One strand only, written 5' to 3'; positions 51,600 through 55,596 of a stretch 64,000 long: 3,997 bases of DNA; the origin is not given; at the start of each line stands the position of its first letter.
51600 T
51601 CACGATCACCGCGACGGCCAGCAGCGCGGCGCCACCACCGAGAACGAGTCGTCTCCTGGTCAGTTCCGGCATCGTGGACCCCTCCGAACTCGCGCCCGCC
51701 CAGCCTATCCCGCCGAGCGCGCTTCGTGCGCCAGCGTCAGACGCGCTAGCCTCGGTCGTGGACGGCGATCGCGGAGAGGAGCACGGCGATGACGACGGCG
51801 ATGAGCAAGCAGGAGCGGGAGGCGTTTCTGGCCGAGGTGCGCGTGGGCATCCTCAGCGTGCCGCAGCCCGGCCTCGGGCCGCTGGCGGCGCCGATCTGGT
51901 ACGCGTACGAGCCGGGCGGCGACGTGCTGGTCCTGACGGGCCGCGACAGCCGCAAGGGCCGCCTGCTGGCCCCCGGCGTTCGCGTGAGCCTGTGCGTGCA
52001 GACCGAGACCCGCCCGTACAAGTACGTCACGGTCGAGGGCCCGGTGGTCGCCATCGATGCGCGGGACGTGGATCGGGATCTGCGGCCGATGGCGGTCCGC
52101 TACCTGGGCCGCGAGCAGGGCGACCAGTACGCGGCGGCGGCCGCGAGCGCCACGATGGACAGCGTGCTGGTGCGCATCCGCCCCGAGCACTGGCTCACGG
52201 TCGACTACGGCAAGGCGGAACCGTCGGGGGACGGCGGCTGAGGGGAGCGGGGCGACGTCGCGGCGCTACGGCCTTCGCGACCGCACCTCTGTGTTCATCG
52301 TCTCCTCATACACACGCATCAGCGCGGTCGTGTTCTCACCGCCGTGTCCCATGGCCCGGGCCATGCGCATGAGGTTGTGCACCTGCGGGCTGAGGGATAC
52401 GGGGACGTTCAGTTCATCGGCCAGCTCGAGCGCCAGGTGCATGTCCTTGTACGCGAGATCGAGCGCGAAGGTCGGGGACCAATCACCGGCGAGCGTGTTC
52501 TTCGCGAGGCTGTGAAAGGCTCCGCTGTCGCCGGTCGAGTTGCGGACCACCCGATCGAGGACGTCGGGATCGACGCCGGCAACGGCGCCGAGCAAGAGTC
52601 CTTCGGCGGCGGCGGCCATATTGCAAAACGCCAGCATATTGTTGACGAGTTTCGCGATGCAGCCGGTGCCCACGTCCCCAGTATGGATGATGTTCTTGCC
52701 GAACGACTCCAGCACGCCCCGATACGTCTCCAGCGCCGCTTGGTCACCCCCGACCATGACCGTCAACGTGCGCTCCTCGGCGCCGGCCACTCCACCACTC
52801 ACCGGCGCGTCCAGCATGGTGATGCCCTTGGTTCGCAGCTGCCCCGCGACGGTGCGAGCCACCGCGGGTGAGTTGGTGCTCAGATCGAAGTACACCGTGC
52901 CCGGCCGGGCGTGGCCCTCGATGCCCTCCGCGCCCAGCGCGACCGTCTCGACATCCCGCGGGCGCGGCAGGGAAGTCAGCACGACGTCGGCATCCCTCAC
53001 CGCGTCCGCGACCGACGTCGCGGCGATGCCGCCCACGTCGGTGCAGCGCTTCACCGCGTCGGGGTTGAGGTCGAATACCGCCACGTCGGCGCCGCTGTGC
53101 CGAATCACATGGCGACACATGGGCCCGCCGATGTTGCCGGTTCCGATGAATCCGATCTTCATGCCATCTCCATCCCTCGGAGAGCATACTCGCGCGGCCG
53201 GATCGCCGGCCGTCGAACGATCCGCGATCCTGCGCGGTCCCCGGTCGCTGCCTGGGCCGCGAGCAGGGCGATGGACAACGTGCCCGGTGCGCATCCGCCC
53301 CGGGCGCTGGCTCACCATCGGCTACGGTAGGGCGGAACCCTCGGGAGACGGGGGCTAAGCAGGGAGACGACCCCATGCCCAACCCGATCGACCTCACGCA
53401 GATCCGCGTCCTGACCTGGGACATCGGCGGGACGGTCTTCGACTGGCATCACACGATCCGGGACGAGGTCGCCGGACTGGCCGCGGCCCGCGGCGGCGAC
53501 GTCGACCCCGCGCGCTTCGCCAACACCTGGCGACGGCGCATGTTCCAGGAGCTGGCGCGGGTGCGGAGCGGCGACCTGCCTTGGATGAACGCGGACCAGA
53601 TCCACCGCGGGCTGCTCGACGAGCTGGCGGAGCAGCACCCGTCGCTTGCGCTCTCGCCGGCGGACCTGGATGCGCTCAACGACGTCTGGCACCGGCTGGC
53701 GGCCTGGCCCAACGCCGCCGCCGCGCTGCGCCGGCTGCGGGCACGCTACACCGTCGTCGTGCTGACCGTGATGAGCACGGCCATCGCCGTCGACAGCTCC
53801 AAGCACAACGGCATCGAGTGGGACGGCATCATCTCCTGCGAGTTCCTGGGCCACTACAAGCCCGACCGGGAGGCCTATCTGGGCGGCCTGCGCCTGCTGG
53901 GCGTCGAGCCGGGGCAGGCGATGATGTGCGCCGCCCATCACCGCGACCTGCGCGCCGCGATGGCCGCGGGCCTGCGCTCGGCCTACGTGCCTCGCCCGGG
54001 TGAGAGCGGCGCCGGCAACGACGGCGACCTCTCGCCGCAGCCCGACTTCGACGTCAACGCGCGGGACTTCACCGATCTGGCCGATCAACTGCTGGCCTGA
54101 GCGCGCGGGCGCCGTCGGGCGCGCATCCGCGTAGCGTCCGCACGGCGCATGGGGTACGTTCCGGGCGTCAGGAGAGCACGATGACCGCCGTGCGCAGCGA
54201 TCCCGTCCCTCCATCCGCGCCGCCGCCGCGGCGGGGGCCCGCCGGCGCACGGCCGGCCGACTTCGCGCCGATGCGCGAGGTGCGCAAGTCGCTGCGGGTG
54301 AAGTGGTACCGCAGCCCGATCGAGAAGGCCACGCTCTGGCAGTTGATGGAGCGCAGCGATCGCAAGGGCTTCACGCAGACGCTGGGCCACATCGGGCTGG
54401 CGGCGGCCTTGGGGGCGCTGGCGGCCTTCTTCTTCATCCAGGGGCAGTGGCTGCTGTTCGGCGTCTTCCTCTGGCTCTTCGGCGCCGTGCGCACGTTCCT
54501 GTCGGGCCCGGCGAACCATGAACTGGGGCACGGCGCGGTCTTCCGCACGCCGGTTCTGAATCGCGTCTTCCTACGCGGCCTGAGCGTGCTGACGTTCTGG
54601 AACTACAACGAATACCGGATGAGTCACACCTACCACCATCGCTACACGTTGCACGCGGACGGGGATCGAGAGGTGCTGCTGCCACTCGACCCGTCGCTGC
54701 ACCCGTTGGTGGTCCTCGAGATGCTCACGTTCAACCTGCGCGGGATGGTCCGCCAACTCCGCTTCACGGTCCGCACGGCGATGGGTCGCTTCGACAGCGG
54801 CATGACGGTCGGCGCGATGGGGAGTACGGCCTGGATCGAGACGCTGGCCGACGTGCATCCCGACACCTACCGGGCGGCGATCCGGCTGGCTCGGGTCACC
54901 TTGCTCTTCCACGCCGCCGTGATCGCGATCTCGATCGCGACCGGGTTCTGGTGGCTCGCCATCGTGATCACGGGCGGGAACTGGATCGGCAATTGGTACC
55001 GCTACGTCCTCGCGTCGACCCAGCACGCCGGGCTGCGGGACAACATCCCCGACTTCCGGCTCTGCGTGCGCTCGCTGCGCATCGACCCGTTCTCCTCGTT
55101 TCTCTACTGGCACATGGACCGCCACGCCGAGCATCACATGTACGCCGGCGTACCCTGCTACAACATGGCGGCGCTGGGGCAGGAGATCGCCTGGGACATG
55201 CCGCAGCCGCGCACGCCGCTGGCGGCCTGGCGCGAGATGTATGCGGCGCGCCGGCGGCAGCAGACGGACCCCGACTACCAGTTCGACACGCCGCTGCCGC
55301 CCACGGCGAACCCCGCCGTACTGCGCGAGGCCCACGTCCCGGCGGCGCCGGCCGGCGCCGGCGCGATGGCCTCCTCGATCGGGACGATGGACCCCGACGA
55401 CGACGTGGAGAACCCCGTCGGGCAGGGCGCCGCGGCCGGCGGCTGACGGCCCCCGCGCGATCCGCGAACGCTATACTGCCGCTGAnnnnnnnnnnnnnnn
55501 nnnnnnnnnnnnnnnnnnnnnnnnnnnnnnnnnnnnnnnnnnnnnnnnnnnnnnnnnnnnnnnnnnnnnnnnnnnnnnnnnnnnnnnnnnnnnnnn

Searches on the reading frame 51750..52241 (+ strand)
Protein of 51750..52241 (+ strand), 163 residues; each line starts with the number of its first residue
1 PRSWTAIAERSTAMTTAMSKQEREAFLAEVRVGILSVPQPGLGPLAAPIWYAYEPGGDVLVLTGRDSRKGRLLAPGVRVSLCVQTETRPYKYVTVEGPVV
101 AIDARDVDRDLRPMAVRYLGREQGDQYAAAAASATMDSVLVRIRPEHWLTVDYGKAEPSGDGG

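Call 9: search_protein_families(library=pfam, proteins=[window:51750-52241:+], max_evalue=0.0001)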
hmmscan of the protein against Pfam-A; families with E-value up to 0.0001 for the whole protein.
window:51750-52241:+ (163 aa): 2 families
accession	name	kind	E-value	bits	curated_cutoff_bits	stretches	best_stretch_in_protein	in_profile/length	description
PF01243.27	PNPOx_N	-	2.4e-10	41.3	28.1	1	20-151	2-119/120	Pyridoxamine 5'-phosphate oxidase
PF12900.13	Pyridox_ox_2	-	1e-07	32.4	27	1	20-147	2-135/140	Pyridoxamine 5'-phosphate oxidase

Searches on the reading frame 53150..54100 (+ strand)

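Call 9: search_protein_families(library=pfam, proteins=[window:53150-54100:+], max_evalue=0.0001)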
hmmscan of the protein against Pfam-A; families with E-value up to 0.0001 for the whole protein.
window:53150-54100:+ (316 aa): 2 families
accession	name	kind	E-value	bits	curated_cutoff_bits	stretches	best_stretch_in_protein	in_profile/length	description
PF00702.32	Hydrolase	-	4.1e-13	50.6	26.4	1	85-274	1-191/191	haloacid dehalogenase-like hydrolase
PF13419.12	HAD_2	-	1.9e-06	28.6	23.8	1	181-280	76-178/178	Haloacid dehalogenase-like hydrolase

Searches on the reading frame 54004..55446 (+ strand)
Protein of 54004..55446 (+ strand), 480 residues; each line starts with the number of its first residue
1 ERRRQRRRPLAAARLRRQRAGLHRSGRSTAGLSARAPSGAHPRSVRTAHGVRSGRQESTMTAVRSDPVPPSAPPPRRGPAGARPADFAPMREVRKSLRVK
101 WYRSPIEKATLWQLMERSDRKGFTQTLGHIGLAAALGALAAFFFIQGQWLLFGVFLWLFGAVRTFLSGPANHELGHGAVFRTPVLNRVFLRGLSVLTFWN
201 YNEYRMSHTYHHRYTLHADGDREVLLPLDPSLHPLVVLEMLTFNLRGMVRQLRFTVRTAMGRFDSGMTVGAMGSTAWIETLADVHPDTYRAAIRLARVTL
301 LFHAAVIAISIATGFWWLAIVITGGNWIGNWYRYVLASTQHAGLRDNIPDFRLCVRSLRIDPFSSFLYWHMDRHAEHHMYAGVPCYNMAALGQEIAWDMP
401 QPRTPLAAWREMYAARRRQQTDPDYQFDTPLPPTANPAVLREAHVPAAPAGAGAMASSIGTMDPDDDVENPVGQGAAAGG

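Call 9: search_protein_families(library=pfam, proteins=[window:54004-55446:+], max_evalue=0.0001)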
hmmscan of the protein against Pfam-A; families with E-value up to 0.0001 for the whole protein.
window:54004-55446:+ (480 aa): 1 family
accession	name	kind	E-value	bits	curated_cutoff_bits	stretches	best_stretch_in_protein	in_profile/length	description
PF00487.30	FA_desaturase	-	4.4e-23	82.8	29.7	1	148-404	2-247/253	Fatty acid desaturase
